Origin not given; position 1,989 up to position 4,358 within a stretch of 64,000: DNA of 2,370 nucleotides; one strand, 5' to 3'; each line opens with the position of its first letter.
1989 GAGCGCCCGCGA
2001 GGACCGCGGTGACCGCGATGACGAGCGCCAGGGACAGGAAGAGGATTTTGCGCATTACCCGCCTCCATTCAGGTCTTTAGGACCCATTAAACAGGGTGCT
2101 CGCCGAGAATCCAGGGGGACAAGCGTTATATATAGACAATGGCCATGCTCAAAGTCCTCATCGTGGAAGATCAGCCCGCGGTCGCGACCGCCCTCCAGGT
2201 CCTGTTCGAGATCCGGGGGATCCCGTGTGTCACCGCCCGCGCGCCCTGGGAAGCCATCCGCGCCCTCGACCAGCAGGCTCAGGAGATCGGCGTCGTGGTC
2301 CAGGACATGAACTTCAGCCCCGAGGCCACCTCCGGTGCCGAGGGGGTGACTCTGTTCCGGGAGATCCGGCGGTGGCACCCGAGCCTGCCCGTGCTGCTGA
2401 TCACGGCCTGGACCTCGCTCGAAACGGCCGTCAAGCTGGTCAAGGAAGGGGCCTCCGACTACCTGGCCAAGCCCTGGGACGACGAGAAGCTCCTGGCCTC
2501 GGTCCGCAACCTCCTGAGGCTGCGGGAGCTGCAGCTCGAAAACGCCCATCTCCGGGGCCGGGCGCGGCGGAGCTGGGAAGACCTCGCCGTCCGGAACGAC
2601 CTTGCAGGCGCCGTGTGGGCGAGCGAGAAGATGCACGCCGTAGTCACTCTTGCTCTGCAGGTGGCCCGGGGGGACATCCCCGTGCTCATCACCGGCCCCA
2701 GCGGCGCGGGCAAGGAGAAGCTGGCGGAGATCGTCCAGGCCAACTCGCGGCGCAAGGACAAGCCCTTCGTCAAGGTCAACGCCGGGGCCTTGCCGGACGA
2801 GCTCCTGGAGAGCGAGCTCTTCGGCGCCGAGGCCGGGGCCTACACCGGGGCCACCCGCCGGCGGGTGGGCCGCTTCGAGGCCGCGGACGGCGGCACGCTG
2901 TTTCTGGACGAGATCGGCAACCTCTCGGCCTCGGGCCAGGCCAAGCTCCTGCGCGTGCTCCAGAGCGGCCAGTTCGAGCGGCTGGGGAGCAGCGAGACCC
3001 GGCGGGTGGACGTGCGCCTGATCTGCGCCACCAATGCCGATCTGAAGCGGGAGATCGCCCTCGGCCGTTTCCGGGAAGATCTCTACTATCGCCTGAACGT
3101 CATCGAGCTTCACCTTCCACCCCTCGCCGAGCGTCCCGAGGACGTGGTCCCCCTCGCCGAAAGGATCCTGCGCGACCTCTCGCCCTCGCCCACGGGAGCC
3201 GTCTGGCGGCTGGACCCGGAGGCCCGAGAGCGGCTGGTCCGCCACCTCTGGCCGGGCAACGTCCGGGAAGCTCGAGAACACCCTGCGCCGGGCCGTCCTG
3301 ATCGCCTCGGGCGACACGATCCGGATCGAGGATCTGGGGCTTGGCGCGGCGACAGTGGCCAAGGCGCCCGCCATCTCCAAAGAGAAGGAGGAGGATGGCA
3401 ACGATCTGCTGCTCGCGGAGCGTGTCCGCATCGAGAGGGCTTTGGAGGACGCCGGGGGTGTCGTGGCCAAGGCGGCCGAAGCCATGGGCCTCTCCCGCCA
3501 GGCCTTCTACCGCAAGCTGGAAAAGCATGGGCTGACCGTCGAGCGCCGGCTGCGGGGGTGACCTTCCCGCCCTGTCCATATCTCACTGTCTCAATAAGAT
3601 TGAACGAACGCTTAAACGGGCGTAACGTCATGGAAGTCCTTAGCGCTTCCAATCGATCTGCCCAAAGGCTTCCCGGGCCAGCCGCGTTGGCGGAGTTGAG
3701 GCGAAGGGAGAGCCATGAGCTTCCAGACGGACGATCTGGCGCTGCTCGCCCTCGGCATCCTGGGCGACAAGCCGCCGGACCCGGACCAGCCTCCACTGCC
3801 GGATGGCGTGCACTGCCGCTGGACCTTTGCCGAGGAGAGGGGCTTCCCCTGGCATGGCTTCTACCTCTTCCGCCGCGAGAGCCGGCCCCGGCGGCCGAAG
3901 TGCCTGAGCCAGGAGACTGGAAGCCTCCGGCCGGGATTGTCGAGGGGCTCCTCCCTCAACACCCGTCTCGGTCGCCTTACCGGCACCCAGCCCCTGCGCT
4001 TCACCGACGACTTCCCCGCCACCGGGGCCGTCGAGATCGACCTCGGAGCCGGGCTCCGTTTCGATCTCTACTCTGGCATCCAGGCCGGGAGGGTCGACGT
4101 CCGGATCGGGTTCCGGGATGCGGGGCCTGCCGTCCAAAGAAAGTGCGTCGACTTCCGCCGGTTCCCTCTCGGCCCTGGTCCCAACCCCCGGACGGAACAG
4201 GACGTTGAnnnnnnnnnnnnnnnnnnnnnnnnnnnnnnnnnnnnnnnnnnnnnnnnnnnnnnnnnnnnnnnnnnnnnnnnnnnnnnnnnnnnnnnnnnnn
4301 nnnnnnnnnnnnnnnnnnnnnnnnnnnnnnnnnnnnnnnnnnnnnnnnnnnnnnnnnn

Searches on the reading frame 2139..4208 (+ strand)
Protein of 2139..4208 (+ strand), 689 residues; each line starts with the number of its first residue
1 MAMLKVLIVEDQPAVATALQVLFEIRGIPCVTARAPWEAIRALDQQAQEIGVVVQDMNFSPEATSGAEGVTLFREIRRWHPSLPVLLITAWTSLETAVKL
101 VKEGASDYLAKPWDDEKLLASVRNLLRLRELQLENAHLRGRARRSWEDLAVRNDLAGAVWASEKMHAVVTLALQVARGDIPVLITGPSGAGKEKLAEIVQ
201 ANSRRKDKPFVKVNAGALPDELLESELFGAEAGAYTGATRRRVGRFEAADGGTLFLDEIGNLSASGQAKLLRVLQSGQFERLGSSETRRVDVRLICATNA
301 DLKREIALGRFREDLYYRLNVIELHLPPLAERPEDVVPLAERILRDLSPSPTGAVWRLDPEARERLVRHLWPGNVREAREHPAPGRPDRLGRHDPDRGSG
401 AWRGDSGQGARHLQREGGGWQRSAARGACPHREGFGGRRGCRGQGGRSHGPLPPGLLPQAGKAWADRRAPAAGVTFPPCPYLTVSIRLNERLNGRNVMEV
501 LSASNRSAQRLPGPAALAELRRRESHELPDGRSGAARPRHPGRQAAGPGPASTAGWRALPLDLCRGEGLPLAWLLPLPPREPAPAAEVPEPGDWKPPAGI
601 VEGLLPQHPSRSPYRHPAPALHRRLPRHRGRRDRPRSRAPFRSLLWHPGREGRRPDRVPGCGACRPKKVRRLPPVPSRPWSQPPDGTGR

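Call 62: search_protein_families(library=ncbifam, proteins=[window:2139-4208:+], max_evalue=0.001)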
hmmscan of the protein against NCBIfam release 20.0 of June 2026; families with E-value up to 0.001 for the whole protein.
window:2139-4208:+ (689 aa): 85 families (the best 25 are shown)
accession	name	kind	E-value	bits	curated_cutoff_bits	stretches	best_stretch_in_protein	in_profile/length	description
NF008469.0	PRK11361.1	equivalog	3.1e-95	319.6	714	1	3-378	4-365/461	acetoacetate metabolism transcriptional regulator AtoC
TIGR01818.1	ntrC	equivalog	6.6e-94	315.3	558.6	1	6-377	1-355/463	nitrogen regulation protein NR(I)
TIGR02915.1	PEP_resp_reg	equivalog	1.5e-89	300.9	502.6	1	6-378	1-361/445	PEP-CTERM-box response regulator transcription factor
TIGR01817.1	nifA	equivalog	9.3e-88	295.3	528.85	1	156-377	196-416/534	nif-specific transcriptional activator NifA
NF041946.1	LuxO_transreg_Vib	equivalog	7.7e-84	282.1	800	1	9-378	2-355/463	quorum-sensing sigma-54 dependent transcriptional regulator LuxO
NF038308.1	RNA_repair_RtcR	equivalog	4.7e-81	273.2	650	1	102-377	131-410/530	RNA repair transcriptional activator RtcR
NF011695.0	PRK15115.1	equivalog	9.6e-81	271.8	763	1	5-377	8-356/445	two-component system response regulator GlrR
NF007689.0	PRK10365.1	equivalog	1.2e-80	271.5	760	1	4-378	6-361/441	sigma-54-dependent response regulator transcription factor ZraR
NF003451.0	PRK05022.1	equivalog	8.2e-79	265.7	476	1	120-378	157-412/512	nitric oxide reductase transcriptional regulator NorR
NF008176.1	PRK10923.1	equivalog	1.2e-78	264.7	620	1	5-377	5-359/469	nitrogen regulation protein NR(I)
NF051870.1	NAssimRespRegNtrX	equivalog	1.4e-77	261.5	600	1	4-380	2-359/452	nitrogen assimilation response regulator NtrX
NF050807.1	TransRegFlbDCaul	equivalog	1.9e-77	261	750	1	150-378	112-340/454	sigma-54-dependent transcriptional regulator FlbD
NF049963.1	RespRegFlgRCampy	domain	8.1e-73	245.7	750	1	6-377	3-355/429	fla regulon two-component system response regulator FlgR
NF041552.1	TF_PrdR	equivalog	1.4e-71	241.6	795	1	158-379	269-490/577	sigma-54 dependent transcriptional regulator PrdR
TIGR02974.1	phageshock_pspF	equivalog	1.2e-68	231.8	443.55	1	162-379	5-223/336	phage shock protein operon transcriptional activator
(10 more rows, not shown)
